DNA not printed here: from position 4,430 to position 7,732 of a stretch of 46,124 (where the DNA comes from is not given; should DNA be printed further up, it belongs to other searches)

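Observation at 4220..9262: Orphan 1680-aa giant protein combining membrane, protease-like and GHKL-ATPase modules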

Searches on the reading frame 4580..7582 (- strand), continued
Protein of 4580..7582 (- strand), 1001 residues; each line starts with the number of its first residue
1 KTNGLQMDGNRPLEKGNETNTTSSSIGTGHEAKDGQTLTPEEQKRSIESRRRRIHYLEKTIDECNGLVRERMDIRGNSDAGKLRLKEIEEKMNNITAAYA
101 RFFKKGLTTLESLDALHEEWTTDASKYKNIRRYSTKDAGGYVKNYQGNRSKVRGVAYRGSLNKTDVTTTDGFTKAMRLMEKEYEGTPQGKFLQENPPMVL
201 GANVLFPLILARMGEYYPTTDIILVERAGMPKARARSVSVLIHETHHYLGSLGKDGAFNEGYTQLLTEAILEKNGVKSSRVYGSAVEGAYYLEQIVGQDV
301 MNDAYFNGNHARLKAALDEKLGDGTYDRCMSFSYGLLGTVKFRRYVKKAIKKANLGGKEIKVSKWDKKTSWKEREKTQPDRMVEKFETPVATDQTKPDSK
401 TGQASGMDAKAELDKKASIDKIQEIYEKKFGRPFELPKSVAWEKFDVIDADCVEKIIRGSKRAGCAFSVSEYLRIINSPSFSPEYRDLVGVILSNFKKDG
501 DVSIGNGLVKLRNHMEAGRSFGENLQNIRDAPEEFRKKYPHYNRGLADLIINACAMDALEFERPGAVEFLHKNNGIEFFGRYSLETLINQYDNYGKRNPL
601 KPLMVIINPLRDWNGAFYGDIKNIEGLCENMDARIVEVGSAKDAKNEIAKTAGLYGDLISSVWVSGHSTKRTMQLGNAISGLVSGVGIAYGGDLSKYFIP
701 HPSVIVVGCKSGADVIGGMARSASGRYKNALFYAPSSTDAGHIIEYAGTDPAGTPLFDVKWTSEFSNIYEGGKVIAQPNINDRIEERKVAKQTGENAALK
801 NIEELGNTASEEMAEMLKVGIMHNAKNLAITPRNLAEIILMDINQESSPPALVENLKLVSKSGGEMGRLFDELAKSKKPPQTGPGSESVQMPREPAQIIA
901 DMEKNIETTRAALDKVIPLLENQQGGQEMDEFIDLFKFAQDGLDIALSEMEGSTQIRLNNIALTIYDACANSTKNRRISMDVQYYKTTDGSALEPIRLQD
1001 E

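Call 84: find_encoding_contigs(protein=P0018, flank=8000, max_places=2)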
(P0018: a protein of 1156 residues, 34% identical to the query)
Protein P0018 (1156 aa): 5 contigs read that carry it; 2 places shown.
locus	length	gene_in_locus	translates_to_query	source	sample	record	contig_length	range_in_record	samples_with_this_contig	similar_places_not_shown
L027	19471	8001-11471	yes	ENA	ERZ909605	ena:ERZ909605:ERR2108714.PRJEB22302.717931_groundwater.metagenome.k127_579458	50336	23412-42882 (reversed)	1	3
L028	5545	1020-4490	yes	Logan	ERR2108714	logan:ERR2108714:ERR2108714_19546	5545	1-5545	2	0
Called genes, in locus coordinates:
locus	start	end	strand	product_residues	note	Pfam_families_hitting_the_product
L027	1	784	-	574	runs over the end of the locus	-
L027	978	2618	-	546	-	PF00118:Cpn60_TCP1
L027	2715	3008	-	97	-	PF21473:OB_Ssb-like (weak), PF01336:tRNA_anti-codon (weak)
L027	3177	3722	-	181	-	PF03994:DUF350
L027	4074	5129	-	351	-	-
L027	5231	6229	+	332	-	PF00586:AIRS, PF02769:AIRS_C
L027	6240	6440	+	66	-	PF09360:zf-CDGSH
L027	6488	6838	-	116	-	-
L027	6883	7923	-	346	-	PF00814:TsaD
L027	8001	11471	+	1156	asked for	-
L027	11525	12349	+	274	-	PF01145:Band_7, PF13421:Band_7_1 (weak)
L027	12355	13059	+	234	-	PF01145:Band_7, PF13421:Band_7_1 (weak)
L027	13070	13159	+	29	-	-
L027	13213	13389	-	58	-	PF01599:Ribosomal_S27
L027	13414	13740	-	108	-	PF01282:Ribosomal_S24e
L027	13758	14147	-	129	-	PF21485:IF5A-like_N, PF08207:EFP_N (weak)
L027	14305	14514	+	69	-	-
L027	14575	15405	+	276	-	PF01261:AP_endonuc_2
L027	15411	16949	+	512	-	-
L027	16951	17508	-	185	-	PF00857:Isochorismatase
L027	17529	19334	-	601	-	PF02934:GatB_N, PF02938:GAD, PF02637:GatB_Yqey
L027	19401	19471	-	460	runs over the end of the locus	PF18195:GatD_N, PF00710:Asparaginase, PF17763:Asparaginase_C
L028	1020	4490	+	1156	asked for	-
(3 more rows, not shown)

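Call 96: search_protein_families(library=padloc, proteins=[P0003, P0004, P0018], max_evalue=0.01)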
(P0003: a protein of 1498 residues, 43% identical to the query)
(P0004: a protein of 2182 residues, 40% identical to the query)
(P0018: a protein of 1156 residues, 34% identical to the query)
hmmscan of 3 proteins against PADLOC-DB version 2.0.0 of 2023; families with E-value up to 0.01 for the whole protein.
P0003 (1498 aa): 0 families

P0004 (2182 aa): 0 families

P0018 (1156 aa): 0 families

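Call 105: find_encoding_contigs(protein=P0145, flank=6000, max_places=2)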
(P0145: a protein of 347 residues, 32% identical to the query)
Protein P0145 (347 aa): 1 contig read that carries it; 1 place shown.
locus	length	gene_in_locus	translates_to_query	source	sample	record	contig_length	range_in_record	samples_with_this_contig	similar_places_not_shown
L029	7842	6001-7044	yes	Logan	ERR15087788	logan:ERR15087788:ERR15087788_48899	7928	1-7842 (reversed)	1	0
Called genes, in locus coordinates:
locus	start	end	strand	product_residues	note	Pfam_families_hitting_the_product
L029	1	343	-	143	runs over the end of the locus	?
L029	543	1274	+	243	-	-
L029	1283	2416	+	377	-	PF01966:HD, PF19276:HD_assoc_2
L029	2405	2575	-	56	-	-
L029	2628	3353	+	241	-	PF09754:PAC2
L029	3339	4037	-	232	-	PF05219:DREV, PF03848:TehB, PF13489:Methyltransf_23, PF13649:Methyltransf_25, PF13847:Methyltransf_31, PF08241:Methyltransf_11, PF08242:Methyltransf_12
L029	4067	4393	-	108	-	-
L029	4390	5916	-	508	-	PF00534:Glycos_transf_1 (weak)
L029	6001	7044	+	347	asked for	-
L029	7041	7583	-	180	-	PF00254:FKBP_C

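Call 106: find_encoding_contigs(protein=P0005, flank=6000, max_places=1)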
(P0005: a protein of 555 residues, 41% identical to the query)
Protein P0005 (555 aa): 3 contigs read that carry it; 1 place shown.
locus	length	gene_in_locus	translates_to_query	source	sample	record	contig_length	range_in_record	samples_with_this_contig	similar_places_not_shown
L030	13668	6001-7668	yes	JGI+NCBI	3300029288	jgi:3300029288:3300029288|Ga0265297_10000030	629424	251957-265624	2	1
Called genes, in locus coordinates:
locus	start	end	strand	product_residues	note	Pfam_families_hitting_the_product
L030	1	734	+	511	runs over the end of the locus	PF00270:DEAD, PF04851:ResIII (weak), PF00271:Helicase_C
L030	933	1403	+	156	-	-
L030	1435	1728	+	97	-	-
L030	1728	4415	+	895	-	PF00690:Cation_ATPase_N, PF00122:E1-E2_ATPase, PF00702:Hydrolase, PF13246:Cation_ATPase, PF00689:Cation_ATPase_C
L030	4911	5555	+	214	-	-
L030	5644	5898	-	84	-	PF03083:MtN3_slv, PF04193:PQ-loop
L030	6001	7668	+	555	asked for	-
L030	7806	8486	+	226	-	-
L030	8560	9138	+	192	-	PF00581:Rhodanese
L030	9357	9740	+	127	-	PF08753:NikR_C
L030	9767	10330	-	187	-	PF00117:GATase, PF07722:Peptidase_C26 (weak)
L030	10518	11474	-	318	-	PF02540:NAD_synthase, PF00733:Asn_synthase (weak), PF00764:Arginosuc_synth (faint), PF01507:PAPS_reduct (faint), PF06508:QueC (faint), PF00958:GMP_synt_C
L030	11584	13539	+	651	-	PF01464:SLT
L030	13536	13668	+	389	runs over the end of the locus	PF01464:SLT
